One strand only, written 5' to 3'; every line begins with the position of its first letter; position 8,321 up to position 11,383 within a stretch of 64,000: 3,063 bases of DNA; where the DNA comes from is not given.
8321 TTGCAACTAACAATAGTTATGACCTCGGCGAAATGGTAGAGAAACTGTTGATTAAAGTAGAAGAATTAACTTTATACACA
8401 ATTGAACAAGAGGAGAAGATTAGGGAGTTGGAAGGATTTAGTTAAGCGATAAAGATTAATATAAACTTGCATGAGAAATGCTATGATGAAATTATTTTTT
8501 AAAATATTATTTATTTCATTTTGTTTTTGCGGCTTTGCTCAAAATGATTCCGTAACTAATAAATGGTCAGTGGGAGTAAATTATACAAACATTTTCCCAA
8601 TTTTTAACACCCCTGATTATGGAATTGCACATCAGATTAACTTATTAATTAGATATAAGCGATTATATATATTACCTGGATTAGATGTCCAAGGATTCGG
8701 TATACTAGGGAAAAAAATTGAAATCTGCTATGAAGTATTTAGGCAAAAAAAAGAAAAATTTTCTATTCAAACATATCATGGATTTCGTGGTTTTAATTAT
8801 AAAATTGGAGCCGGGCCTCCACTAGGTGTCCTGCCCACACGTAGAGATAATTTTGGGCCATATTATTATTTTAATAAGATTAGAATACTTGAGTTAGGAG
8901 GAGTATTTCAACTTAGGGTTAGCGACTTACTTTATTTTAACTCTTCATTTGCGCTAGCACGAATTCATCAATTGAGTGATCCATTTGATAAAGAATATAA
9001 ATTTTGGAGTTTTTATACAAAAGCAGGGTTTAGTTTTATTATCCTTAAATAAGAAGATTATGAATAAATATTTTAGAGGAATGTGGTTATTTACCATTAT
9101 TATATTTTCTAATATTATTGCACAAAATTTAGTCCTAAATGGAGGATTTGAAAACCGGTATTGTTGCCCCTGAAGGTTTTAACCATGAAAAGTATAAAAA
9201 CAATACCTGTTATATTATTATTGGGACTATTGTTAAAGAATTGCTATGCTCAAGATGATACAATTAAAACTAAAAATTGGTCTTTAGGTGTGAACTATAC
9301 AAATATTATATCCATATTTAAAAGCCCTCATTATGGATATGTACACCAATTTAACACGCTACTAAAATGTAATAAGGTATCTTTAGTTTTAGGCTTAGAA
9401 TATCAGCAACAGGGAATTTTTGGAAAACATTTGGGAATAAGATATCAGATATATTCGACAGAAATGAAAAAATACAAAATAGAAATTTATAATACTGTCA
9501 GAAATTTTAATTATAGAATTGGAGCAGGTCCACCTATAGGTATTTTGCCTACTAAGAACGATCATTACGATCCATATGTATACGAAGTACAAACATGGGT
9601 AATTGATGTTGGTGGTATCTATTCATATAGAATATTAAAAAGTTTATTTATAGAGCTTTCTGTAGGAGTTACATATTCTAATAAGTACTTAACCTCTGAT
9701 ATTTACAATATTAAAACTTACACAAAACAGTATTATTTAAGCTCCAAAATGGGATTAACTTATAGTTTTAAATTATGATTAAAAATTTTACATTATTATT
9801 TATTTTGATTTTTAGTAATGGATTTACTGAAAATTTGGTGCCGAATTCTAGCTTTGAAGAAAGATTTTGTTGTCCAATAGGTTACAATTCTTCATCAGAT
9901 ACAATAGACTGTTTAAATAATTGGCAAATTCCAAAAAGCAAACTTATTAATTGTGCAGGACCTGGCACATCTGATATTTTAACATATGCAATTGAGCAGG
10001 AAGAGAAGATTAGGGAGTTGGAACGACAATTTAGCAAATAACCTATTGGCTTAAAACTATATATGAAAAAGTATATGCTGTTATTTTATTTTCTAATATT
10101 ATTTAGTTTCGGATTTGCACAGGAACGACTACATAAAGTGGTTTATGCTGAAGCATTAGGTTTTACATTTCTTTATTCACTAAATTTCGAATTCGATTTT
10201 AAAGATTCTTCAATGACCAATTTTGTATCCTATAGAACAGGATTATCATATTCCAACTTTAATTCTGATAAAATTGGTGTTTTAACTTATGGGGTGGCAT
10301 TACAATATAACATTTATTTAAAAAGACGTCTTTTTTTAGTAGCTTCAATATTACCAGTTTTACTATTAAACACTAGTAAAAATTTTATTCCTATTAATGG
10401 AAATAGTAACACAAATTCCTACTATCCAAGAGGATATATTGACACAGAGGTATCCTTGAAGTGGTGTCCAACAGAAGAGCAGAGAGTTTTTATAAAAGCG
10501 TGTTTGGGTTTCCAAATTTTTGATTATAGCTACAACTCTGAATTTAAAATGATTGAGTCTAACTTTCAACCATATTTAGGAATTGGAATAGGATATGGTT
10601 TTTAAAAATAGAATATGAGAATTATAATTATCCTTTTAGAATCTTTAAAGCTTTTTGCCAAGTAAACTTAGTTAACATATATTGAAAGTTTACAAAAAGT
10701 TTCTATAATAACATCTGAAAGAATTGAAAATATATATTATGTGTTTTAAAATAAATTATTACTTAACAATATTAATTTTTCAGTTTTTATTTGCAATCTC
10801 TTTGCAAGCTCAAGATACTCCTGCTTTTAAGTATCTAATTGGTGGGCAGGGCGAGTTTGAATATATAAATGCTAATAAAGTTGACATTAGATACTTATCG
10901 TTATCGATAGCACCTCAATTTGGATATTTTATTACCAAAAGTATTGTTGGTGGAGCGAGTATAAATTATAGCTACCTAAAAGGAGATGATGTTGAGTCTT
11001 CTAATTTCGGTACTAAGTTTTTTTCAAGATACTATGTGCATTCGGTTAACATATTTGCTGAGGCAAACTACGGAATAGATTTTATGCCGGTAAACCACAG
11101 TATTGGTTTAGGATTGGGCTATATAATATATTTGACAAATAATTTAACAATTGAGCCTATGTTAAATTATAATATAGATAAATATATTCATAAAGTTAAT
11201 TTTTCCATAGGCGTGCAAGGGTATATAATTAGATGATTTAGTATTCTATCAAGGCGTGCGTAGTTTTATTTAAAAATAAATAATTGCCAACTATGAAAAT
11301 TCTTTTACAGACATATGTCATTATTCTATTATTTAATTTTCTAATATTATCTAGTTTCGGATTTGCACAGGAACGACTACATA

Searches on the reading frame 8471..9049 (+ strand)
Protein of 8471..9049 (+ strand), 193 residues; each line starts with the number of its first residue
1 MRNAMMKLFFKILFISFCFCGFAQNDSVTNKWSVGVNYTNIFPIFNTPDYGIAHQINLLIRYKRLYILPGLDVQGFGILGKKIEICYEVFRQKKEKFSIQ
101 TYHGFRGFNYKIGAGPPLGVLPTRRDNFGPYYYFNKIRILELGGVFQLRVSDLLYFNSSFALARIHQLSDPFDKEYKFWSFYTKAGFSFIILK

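Call 3: search_protein_families(library=pfam, proteins=[window:8471-9049:+], max_evalue=1)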
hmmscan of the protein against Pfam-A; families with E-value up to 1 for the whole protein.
window:8471-9049:+ (193 aa): 0 families

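Call 4: search_protein_families(library=ncbifam, proteins=[window:8471-9049:+], max_evalue=1)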
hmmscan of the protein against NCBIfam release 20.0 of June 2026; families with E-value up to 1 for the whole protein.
window:8471-9049:+ (193 aa): 0 families

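Call 26: find_homologous_proteins(query=A2, max_evalue=0.1)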
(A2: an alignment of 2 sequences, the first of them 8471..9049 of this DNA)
Query A2 (2 sequences) (193 aa, profile of the alignment): 2 proteins with E <= 0.1 among 991 candidates.
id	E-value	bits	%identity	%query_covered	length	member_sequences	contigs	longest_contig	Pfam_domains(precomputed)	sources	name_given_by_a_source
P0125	1.3e-106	373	40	74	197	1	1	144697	-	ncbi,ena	-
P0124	1.3e-103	363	100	100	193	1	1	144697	-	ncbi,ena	-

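Call 38: predict_structure(alignment_id=A2)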
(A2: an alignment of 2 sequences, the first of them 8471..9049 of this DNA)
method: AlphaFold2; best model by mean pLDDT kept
length: 193 residues; sequences in the alignment: 2
mean_pLDDT: 37.9   pTM: 0.30
mean pLDDT of the five models: 37.9, 34.3, 33.4, 32.0, 29.7
residues with pLDDT >= 90: 0; 70-90: 0; 50-70: 21; < 50: 172
segments of 3 or more residues with pLDDT < 50: 4-7, 11-145, 149-151, 153-158, 166-172, 183-193
pLDDT, mean of each block of 10 residues (from residue 1): 47 40 24 24 26 29 28 28 44 38 31 31 38 46 48 50 50 50 48 47
secondary structure, 60 per line:
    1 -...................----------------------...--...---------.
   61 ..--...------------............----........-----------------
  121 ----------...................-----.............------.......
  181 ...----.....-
elements in order: H2-20 E60-62 E65-67 E80-91 E96-103 E131-149 E155-167 E174-183 E188-192

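Call 48: search_solved_structures(query=A2, max_evalue=10)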
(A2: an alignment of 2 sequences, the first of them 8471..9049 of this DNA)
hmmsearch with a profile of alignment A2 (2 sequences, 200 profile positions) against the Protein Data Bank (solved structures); distinct sequences matched with E-value up to 10: 0.

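Call 63: fold_search(model_id=the predicted structure, library=pdb)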
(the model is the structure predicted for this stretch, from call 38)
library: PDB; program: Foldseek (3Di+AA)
matches with E <= 10: 331; with E <= 0.001: 0
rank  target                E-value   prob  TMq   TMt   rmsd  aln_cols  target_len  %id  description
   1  9eba_A                4.9e-01  0.11  0.17  0.10  18.2       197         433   12  Human TRPML1 bound to Sybody57 (released 2026-01-21)
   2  7rk2_A                6.1e-01  0.06  0.15  0.13  14.2       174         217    7  Crystal structure of the human astrovirus serotype 8 capsid spike in complex with scFv 2D9, an astrovirus-neutralizing (released 2021-10-13)
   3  5mya_A                8.3e-01  0.08  0.16  0.11  21.2       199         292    8  Homodimerization of Tie2 Fibronectin-like domains 1-3 in space group C2 (released 2017-04-26)
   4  7rk2_B                8.7e-01  0.06  0.15  0.14  14.4       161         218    7  Crystal structure of the human astrovirus serotype 8 capsid spike in complex with scFv 2D9, an astrovirus-neutralizing (released 2021-10-13)
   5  8s0a_7                1.1e+00  0.08  0.16  0.07  13.8       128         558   11  H. sapiens MCM2-7 hexamer bound to double stranded DNA (released 2024-10-02)
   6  8ouw_5                1.3e+00  0.04  0.12  0.06  14.1       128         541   10  Cryo-EM structure of CMG helicase bound to TIM-1/TIPN-1 and homodimeric DNSN-1 on fork DNA (Caenorhabditis elegans) (released 2023-08-16)
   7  9wyg                  1.3e+00  0.05  0.14  0.13  14.5       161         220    7  Crystal structure of HAstV8 spike (released 2026-02-11)
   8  5u8s_3                1.3e+00  0.05  0.13  0.06  13.7       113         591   10  Structure of eukaryotic CMG helicase at a replication fork (released 2017-01-25)
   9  6gvl_A                1.3e+00  0.04  0.14  0.13  17.8       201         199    9  Second pair of Fibronectin type III domains of integrin beta4 bound to the bullous pemphigoid antigen BP230 (BPAG1e) (released 2019-03-20)
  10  5bka_E                1.4e+00  0.69  0.23  0.31   4.6        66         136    9  2.1 Angstrom structure of ActVI-ORFA from Streptomyces Coelicolor (released 2020-06-03)
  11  7pmk_5                1.4e+00  0.02  0.10  0.05  13.0       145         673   10  S. cerevisiae replisome-SCF(Dia2) complex bound to double-stranded DNA (conformation I) (released 2021-11-10)
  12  4j9a_A                1.5e+00  0.25  0.20  0.29   4.0        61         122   10  Engineered Digoxigenin binder DIG10.3 (released 2013-06-26)
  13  3bvu_A                1.5e+00  0.03  0.13  0.04  16.8       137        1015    9  GOLGI MANNOSIDASE II D204A catalytic nucleophile mutant complex with Methyl(alpha-D-mannopyranosyl)-(1->3)-S-[(alpha-D (released 2008-07-01)
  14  4qqv_D                1.6e+00  0.03  0.11  0.07  21.8       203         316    8  Extracellular domains of mouse IL-3 beta receptor (released 2014-09-03)
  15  7y6e_F                1.6e+00  0.01  0.09  0.09  18.4       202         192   11  Crystal structure of sDscam FNIII23 domains, isoform Beta2v6 (released 2023-05-24)
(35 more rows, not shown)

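Call 78: search_protein_families(library=phrogs, proteins=[window:8471-9049:+], max_evalue=0.01)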
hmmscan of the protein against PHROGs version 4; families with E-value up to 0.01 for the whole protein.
window:8471-9049:+ (193 aa): 0 families

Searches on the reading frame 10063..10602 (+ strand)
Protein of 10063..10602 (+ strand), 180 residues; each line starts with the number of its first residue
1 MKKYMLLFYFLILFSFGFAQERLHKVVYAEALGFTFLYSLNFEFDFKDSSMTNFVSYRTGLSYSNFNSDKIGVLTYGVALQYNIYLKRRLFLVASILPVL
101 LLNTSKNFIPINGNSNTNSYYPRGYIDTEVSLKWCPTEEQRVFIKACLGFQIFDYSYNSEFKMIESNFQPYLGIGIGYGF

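Call 3: search_protein_families(library=pfam, proteins=[window:10063-10602:+], max_evalue=1)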
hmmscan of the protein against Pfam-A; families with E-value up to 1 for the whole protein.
window:10063-10602:+ (180 aa): 1 family
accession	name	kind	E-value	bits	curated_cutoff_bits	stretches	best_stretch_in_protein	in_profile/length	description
PF09411.16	PagL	-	0.0025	18.4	23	1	139-180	58-99/136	Lipid A 3-O-deacylase (PagL)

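Call 4: search_protein_families(library=ncbifam, proteins=[window:10063-10602:+], max_evalue=1)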
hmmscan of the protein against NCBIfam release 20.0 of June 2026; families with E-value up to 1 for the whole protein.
window:10063-10602:+ (180 aa): 0 families

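Call 49: search_solved_structures(query=A3, max_evalue=10)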
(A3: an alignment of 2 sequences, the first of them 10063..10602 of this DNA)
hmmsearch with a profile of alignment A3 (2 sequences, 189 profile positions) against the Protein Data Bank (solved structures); distinct sequences matched with E-value up to 10: 1.
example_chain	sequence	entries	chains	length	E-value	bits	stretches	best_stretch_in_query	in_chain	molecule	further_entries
7qca_SE0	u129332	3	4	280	0.36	13.9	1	95-148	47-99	40S ribosomal protein S4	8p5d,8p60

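Call 58: predict_structure(alignment_id=A3)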
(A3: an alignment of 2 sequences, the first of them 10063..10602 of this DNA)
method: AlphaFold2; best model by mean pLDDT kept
length: 180 residues; sequences in the alignment: 2
mean_pLDDT: 65.1   pTM: 0.59
mean pLDDT of the five models: 65.1, 58.1, 56.3, 54.5, 26.0
residues with pLDDT >= 90: 3; 70-90: 76; 50-70: 59; < 50: 42
segments of 3 or more residues with pLDDT < 50: 2-6, 11-21, 32-36, 66-69, 108-120
pLDDT, mean of each block of 10 residues (from residue 1): 46 45 51 52 65 75 56 74 84 86 59 43 77 77 79 66 62 74
secondary structure, 60 per line:
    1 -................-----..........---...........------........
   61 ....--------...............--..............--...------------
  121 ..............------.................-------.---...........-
elements in order: H2-17 E23-32 E36-46 E53-64 E73-87 E90-103 E121-134 E141-157 E169-179

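Call 61: fold_search(model_id=the predicted structure, library=pdb)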
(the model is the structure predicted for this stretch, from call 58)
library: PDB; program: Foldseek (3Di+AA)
matches with E <= 10: 823; with E <= 0.001: 5
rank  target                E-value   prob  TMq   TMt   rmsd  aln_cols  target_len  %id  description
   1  4rlc                  3.4e-04  1.00  0.49  0.62   4.8       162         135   14  Crystal structure of the N-terminal beta-barrel domain of Pseudomonas aeruginosa OprF (released 2015-04-22)
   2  3qra                  4.2e-04  1.00  0.45  0.51   7.1       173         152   10  The crystal structure of Ail, the attachment invasion locus protein of Yersinia pestis (released 2011-11-23)
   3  6ehf                  4.9e-04  1.00  0.33  0.21  11.5       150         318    9  OmpT (in-vitro folded), an outer membrane protein Vibrio cholerae (trimer form) (released 2018-04-25)
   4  1qj9                  5.5e-04  1.00  0.41  0.48   6.6       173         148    9  CRYSTAL STRUCTURE OF THE OUTER MEMBRANE PROTEIN OMPX FROM ESCHERICHIA COLI (released 1999-10-06)
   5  2mnh_MODEL_1_A        7.2e-04  1.00  0.49  0.57   5.8       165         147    7  Refined structure of outer membrane protein x in nanodisc by measuring residual dipolar couplings (released 2015-03-18)
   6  5oyk                  1.1e-03  1.00  0.34  0.21  11.4       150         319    9  Outer-membrane expressed OmpT of Vibrio cholerae (released 2018-04-25)
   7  6eus_A                2.0e-03  0.97  0.28  0.17  11.6       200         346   12  Crystal structure of the outer membrane channel DcaP of Acinetobacter baumannii (released 2018-11-14)
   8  2wvp                  2.6e-03  0.97  0.32  0.24  14.6       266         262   11  Synthetically modified OmpG (released 2010-07-14)
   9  2n2l_MODEL_1_A        2.8e-03  1.00  0.47  0.53   6.6       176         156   13  NMR structure of yersinia pestis ail (attachment invasion locus) in decylphosphocholine micelles calculated wi (released 2015-07-22)
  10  2f1v_A                2.9e-03  1.00  0.48  0.47   6.5       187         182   11  Outer membrane protein OmpW (released 2006-01-24)
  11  6ehd                  2.9e-03  1.00  0.35  0.22  10.7       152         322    8  OmpT (in-vitro folded), an outer membrane protein of Vibrio cholerae (released 2018-04-25)
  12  2ge4_MODEL_1_A        2.9e-03  0.99  0.41  0.42   9.4       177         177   11  High-resolution solution structure of outer membrane protein A transmembrane domain (released 2006-04-11)
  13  9fzc_A                3.3e-03  0.98  0.35  0.36   7.8       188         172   10  Structure of OmpA-short in complex with nanobody Nb01 (released 2024-07-17)
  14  3qrc_B                3.7e-03  1.00  0.41  0.47   7.5       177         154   10  The crystal structure of Ail, the attachment invasion locus protein of Yersinia pestis, in complex with the heparin an (released 2011-11-23)
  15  2m06_MODEL_1_A        3.9e-03  1.00  0.52  0.61   5.4       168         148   11  NMR structure of OmpX in phopspholipid nanodiscs (released 2012-12-12)
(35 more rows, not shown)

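Call 78: search_protein_families(library=phrogs, proteins=[window:10063-10602:+], max_evalue=0.01)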
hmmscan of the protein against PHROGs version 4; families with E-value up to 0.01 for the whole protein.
window:10063-10602:+ (180 aa): 0 families

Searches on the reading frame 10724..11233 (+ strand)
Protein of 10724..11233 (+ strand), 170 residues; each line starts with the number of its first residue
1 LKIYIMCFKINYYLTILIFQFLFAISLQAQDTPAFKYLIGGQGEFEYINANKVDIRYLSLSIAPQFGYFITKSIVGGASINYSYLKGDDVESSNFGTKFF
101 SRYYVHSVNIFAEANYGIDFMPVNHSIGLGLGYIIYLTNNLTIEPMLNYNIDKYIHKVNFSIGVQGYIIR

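Call 3: search_protein_families(library=pfam, proteins=[window:10724-11233:+], max_evalue=1)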
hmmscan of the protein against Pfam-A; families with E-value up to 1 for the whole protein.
window:10724-11233:+ (170 aa): 2 families
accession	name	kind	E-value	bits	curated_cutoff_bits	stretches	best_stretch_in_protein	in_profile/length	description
PF13505.12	OMP_b-brl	-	0.0072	16.9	28.7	1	48-96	118-168/175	Outer membrane protein beta-barrel domain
PF03797.25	Autotransporter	-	0.1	12.7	26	0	78-150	85-143/255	Autotransporter beta-domain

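Call 4: search_protein_families(library=ncbifam, proteins=[window:10724-11233:+], max_evalue=1)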
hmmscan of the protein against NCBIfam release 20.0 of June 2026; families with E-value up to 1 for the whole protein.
window:10724-11233:+ (170 aa): 1 family
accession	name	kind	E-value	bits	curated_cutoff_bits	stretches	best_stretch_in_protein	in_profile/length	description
NF053755.1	MsvR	equivalog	0.14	11.8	220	1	97-140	104-146/236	transcriptional factor MsvR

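Call 50: search_solved_structures(query=window:10724-11233:+, max_evalue=10)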
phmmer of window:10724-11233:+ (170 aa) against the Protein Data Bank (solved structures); distinct sequences matched with E-value up to 10: 0.

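Call 78: search_protein_families(library=phrogs, proteins=[window:10724-11233:+], max_evalue=0.01)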
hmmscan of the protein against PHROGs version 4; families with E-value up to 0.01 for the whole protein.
window:10724-11233:+ (170 aa): 0 families
